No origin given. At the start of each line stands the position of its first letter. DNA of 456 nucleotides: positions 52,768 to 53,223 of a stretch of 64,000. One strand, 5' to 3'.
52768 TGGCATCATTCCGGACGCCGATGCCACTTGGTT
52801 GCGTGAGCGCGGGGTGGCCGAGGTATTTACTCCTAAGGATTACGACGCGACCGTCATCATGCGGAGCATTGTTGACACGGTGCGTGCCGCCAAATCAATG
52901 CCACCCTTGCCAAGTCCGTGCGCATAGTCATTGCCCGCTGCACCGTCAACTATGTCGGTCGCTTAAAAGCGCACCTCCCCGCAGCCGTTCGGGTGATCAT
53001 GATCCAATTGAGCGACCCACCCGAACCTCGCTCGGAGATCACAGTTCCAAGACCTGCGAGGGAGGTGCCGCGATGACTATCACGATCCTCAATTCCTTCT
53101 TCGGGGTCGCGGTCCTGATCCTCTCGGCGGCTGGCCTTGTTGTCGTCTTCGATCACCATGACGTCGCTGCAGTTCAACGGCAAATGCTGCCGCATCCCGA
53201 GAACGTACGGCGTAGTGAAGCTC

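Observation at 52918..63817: nucS (EndoMS mismatch endonuclease) is split and partly deleted by a ~10.4-kb accessory insertion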

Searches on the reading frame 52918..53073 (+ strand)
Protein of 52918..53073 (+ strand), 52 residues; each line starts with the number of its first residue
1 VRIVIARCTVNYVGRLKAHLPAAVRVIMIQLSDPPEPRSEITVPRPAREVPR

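Call 6: search_protein_families(library=pfam, proteins=[window:52918-53073:+], max_evalue=0.01)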
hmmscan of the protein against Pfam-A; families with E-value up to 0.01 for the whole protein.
window:52918-53073:+ (52 aa): 1 family
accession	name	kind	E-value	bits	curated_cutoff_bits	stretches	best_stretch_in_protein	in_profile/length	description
PF21003.3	NucS_N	-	7.8e-09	35.8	23.9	1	2-30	5-33/100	Endonuclease NucS N-terminal PH-like domain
